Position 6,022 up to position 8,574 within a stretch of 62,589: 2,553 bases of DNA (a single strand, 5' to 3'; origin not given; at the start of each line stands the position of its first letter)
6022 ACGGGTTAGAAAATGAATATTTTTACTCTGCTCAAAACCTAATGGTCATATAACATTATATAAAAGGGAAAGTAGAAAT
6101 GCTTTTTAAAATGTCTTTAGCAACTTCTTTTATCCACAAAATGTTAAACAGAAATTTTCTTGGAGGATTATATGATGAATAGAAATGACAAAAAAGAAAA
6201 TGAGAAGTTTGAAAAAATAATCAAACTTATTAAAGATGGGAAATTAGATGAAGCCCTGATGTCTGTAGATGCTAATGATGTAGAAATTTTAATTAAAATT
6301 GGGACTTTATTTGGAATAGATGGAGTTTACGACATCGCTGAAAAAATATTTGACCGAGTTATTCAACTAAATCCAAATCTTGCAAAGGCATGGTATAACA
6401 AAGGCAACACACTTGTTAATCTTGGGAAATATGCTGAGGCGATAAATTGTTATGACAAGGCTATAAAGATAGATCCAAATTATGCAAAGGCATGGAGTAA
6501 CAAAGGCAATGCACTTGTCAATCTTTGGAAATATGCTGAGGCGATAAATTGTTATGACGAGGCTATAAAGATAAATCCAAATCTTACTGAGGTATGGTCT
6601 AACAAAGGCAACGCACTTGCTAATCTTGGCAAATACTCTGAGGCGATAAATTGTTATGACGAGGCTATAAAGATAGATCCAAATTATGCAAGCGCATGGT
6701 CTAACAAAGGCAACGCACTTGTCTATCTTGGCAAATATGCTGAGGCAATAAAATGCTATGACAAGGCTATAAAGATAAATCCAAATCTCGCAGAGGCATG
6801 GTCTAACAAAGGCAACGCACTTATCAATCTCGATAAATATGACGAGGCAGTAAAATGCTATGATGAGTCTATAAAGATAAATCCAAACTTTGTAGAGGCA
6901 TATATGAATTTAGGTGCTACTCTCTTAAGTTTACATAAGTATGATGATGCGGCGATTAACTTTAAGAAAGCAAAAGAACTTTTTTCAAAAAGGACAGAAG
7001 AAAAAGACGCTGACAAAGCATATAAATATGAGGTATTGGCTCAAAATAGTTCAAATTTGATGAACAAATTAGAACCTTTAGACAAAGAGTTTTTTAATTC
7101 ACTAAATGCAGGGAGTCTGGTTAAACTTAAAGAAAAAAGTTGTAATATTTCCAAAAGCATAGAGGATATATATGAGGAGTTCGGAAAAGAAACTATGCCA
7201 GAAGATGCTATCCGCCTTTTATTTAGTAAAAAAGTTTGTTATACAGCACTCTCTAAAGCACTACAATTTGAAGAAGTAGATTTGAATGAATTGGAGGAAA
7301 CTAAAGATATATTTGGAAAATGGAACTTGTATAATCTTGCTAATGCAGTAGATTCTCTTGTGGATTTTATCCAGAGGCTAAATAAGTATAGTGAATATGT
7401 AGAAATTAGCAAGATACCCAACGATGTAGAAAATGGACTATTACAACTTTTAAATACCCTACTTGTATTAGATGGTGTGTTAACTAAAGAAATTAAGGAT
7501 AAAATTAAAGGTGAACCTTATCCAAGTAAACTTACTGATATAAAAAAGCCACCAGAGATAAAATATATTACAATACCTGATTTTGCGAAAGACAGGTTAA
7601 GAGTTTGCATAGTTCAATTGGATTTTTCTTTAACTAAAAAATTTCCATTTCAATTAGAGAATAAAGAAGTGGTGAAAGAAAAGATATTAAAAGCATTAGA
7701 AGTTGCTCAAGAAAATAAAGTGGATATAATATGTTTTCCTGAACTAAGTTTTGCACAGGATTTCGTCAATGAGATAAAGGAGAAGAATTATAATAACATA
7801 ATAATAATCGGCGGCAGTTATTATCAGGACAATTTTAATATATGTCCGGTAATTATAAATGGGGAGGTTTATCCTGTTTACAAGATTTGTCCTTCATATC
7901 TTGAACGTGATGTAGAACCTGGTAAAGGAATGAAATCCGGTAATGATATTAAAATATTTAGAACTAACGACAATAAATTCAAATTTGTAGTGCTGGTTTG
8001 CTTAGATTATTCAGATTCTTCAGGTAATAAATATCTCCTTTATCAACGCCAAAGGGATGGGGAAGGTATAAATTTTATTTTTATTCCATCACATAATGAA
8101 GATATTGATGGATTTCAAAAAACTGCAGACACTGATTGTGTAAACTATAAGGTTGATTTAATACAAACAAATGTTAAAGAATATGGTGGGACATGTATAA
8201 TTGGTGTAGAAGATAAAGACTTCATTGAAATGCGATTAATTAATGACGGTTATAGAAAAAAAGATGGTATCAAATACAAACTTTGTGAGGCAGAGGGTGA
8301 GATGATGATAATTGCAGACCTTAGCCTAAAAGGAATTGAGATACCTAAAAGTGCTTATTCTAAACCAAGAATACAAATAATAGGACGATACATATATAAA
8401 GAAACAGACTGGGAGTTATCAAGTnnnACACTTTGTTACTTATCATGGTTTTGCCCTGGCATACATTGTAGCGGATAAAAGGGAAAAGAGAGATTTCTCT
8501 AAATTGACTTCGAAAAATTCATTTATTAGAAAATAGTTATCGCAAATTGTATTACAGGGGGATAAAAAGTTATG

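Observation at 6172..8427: TPR array fused to a nitrilase-superfamily (CN-hydrolase) domain inside a defence-type island: candidate single-protein sensor-effector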

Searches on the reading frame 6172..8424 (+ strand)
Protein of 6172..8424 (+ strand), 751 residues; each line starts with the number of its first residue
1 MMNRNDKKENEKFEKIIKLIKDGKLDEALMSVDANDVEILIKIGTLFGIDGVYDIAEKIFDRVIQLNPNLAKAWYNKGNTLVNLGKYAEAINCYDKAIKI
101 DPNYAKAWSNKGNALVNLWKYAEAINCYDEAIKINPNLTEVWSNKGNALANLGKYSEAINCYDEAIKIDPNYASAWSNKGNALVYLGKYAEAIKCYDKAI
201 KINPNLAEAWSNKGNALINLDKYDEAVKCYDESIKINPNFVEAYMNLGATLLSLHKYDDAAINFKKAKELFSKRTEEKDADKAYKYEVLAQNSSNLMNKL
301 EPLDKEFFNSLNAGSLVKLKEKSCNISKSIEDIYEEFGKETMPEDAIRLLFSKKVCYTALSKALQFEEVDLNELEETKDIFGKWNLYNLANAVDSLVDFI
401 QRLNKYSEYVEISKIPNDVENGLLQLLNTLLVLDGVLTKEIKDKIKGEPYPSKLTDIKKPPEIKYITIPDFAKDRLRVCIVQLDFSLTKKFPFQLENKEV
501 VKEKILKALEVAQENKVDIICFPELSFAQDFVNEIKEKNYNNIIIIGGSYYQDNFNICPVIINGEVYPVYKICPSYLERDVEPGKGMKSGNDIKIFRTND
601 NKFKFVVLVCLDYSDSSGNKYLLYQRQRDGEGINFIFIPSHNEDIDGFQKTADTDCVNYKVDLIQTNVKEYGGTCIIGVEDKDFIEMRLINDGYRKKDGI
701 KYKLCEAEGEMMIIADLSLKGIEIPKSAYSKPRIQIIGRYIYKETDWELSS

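Call 5: search_protein_families(library=pfam, proteins=[window:6172-8424:+], max_evalue=0.01)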
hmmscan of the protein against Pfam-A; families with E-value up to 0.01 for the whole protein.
window:6172-8424:+ (751 aa): 34 families (the best 25 are shown)
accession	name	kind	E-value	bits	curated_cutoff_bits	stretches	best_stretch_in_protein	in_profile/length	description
PF00515.34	TPR_1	-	3.9e-67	220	27.8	6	71-104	1-34/34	Tetratricopeptide repeat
PF07719.23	TPR_2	-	3.1e-61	198.9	27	6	71-104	1-34/34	Tetratricopeptide repeat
PF13414.12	TPR_11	-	4.8e-53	177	26.8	5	180-217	1-38/42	TPR repeat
PF13181.12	TPR_8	-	1.9e-49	162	25.7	5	71-104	1-34/34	Tetratricopeptide repeat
PF13431.12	TPR_17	-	6.3e-46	151.3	24.4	6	195-227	1-33/34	Tetratricopeptide repeat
PF13432.12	TPR_16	-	5.1e-43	145.5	32.7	6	145-205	3-63/65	Tetratricopeptide repeat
PF13424.12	TPR_12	-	1.2e-34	118.8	30.1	6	141-202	5-74/77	Tetratricopeptide repeat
PF13428.12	TPR_14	-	8.8e-30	100.6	23.5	4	72-112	2-42/44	Tetratricopeptide repeat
PF14559.12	TPR_19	-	5.5e-24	84.7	25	3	186-239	4-57/68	Tetratricopeptide repeat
PF13374.12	TPR_10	-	5.8e-22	77.4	27.5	0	144-168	7-31/42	Tetratricopeptide repeat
PF13371.12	TPR_9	-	1.2e-20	73.8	35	3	56-103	14-61/73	Tetratricopeptide repeat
PF13176.12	TPR_7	-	1.2e-20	72.2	27.9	0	175-204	1-32/36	Tetratricopeptide repeat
PF12895.13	ANAPC3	-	2.2e-15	57.1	27.2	4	53-130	5-81/82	Anaphase-promoting complex, cyclosome, subunit 3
PF13174.12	TPR_6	-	2.5e-15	56.4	26.3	0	73-103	2-32/33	Tetratricopeptide repeat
PF01239.28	PPTA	-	2.1e-12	46.4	29.5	0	155-183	1-29/32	Protein prenyltransferase alpha subunit repeat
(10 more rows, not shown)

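Call 6: search_protein_families(library=padloc, proteins=[window:6172-8424:+], max_evalue=0.01)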
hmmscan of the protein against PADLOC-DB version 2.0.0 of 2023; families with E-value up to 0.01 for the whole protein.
window:6172-8424:+ (751 aa): 9 families
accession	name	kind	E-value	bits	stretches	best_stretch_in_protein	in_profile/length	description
PDLC01989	CARF_m7--CARF_nitrilase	-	1.1e-44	150.8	1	472-720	188-430/457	-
PDLC03780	RT_UG5-nitrilase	-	5.3e-13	46.3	1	250-677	451-843/907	DRT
PDLC03804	RTasNitrilase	-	3.3e-10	37.5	1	389-677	92-343/397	DRT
PDLC02907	TPR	-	7.1e-08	29.4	2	138-204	613-679/864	-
PDLC04481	PDC-M16B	-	8.2e-07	26.1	0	54-165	163-276/471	-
PDLC01101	PrimPol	-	1.1e-05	22.4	0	190-239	50-99/490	adaptation polymerase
PDLC01171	TPR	-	0.0003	17.9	1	70-211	140-289/504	TPR repeats containing protein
PDLC01038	Csx15/20/peptidase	-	0.00067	18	0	123-162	20-58/118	peptidase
PDLC03850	LmuA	-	0.0033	13.9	0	571-620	163-215/604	-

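Call 8: search_protein_families(library=ncbifam, proteins=[window:6172-8424:+], max_evalue=1)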
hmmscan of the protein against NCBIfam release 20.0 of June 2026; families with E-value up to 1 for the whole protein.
window:6172-8424:+ (751 aa): 43 families (the best 25 are shown)
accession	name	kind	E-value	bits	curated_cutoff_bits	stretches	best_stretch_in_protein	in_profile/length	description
NF040959.1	MamA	equivalog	1.6e-34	119.2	200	2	146-270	78-202/204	magnetosome protein MamA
TIGR02917.1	PEP_TPR_lipo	equivalog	1.4e-27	96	312.2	2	138-268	124-254/899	XrtA/PEP-CTERM system TPR-repeat protein PrsT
NF033762.1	social_mot_Tgl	equivalog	4.2e-24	85.3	225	4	162-234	54-127/252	social motility TPR repeat lipoprotein Tgl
TIGR02552.1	LcrH_SycD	equivalog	5.1e-23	81.3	104.8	3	23-137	4-118/136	SycD/LcrH family type III secretion system chaperone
NF008391.2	PRK11189.1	equivalog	1.6e-20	73.8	250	3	126-194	86-154/297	lipoprotein NlpI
TIGR02521.1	type_IV_pilW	equivalog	2e-18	66.8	154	3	74-181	34-140/234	type IV pilus biogenesis/stability protein PilW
TIGR00990.1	3a0801s09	subfamily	6.5e-18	64.7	757.25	3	103-193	125-214/615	mitochondrial import receptor subunit TOM70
NF033758.1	gliding_GltE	equivalog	9e-18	64.4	225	4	31-147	216-332/411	adventurous gliding motility TPR repeat lipoprotein GltE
NF033920.0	C39_PA2778_fam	equivalog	5.8e-17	61.9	150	4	81-169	166-254/255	PA2778 family cysteine peptidase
NF047507.1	TPR_BatC_Lepto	exception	2.9e-14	53.1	175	4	178-286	63-171/214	TPR repeat-containing protein BatC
TIGR04510.1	mod_pep_cyc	subfamily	3.7e-14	52.2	400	3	74-139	401-466/814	putative peptide modification system cyclase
NF040561.1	PrimPol_Msp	equivalog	1.6e-13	50.1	200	4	181-266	33-106/515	CRISPR-associated primase-polymerase type A1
NF002725.1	PRK02603.1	equivalog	4.7e-11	43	143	3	145-213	41-112/173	photosystem I assembly protein Ycf3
NF047371.1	FlcA_CTERM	equivalog_domain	3.4e-10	39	300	2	67-225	118-282/646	periplasmic flagellar collar protein FlcA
TIGR02795.1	tol_pal_ybgF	equivalog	7.4e-10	39.5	90.1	3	51-137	16-108/119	tol-pal system protein YbgF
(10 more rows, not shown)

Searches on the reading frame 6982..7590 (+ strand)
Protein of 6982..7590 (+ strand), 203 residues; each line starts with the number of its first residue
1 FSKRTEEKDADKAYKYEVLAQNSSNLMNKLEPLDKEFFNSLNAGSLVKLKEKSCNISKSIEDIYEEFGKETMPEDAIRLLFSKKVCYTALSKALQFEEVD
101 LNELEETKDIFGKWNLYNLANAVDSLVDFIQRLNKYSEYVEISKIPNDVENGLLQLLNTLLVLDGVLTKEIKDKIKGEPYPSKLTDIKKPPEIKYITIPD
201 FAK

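Call 67: predict_structure(alignment_id=A3)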
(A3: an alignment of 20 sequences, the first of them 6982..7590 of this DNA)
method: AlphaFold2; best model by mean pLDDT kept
length: 203 residues; sequences in the alignment: 20
mean_pLDDT: 84.8   pTM: 0.77
mean pLDDT of the five models: 84.8, 84.5, 84.5, 83.3, 83.1
residues with pLDDT >= 90: 122; 70-90: 50; 50-70: 16; < 50: 15
segments of 3 or more residues with pLDDT < 50: 179-190
pLDDT, mean of each block of 10 residues (from residue 1): 61 83 91 93 92 96 90 90 96 95 96 93 95 90 92 90 84 70 43 65 51
secondary structure, 60 per line:
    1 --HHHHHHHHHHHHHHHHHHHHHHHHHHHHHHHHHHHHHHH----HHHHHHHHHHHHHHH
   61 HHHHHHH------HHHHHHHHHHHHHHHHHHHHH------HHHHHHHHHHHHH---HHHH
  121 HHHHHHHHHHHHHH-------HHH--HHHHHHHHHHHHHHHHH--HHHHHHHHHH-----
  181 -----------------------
elements in order: H3-41 H46-67 H74-94 H101-113 H117-134 H147-163 H166-175

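Call 71: fold_search(model_id=the predicted structure, library=pdb)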
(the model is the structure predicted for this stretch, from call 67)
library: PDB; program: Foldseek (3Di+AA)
matches with E <= 10: 588; with E <= 0.001: 0
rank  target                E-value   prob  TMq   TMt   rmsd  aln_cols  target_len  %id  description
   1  9e0s_A                1.1e-01  0.38  0.18  0.21  14.2       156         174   12  Cryo-EM structure of a the periplasmic insert from Myxococcus TAtC (released 2025-08-27)
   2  9s9j                  1.3e-01  0.38  0.21  0.24  20.9       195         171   16  S. islandicus CdvB (closed) (released 2026-01-28)
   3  9e0s_C                2.1e-01  0.25  0.19  0.21  14.1       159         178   10  Cryo-EM structure of a the periplasmic insert from Myxococcus TAtC (released 2025-08-27)
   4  8gl3                  2.4e-01  0.41  0.26  0.28  14.8       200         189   14  De novo design of monomeric helical bundles for pH-controlled membrane lysis (released 2023-09-06)
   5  4tql_B                2.9e-01  0.38  0.26  0.23  24.8       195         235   13  Computationally designed three helix bundle (released 2014-10-15)
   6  2olt_B                3.8e-01  0.25  0.23  0.23  19.2       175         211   10  Crystal structure of a phou-like protein (so_3770) from shewanella oneidensis mr-1 at 2.00 A resolution (released 2007-02-06)
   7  6fze_A                3.8e-01  0.13  0.19  0.18  16.5       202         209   14  BBE31 from Lyme disease agent Borrelia (Borreliella) burgdorferi playing a vital role in successful colonization of th (released 2019-03-27)
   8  9s97_B                3.9e-01  0.25  0.23  0.24  22.4       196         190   12  CdvB2 filament - low twist (released 2026-01-28)
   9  2iiu_A                4.6e-01  0.47  0.32  0.32  15.9       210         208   10  Crystal structure of a putative PhoU-like phosphate regulatory protein (NP_719307.1) from Shewanella oneidensis MR-1 a (released 2006-10-17)
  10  1lih                  4.8e-01  0.41  0.28  0.33   8.4       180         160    8  THREE-DIMENSIONAL STRUCTURES OF THE LIGAND-BINDING DOMAIN OF THE BACTERIAL ASPARTATE RECEPTOR WITH AND WITHOUT A LIGAND (released 1995-09-15)
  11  6fzz                  4.8e-01  0.10  0.16  0.16  16.6       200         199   15  Crystal structure of BSE31 (BSPA14S_RS05060 gene product) from Lyme disease agent Borrelia (Borreliella) spielmanii (released 2019-03-27)
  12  2iiu_B                5.6e-01  0.35  0.31  0.30  15.9       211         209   10  Crystal structure of a putative PhoU-like phosphate regulatory protein (NP_719307.1) from Shewanella oneidensis MR-1 a (released 2006-10-17)
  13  9s9k_A                5.6e-01  0.18  0.22  0.24  28.6       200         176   15  S. islandicus CdvB (semi open) (released 2026-01-28)
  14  2lig_A                6.1e-01  0.33  0.27  0.33   8.2       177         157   10  THREE-DIMENSIONAL STRUCTURES OF THE LIGAND-BINDING DOMAIN OF THE BACTERIAL ASPARTATE RECEPTOR WITH AND WITHOUT A LIGAN (released 1995-09-15)
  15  7aqw_M                6.1e-01  0.16  0.23  0.22  16.2       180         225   10  Cryo-EM structure of Arabidopsis thaliana Complex-I (membrane tip) (released 2021-12-08)
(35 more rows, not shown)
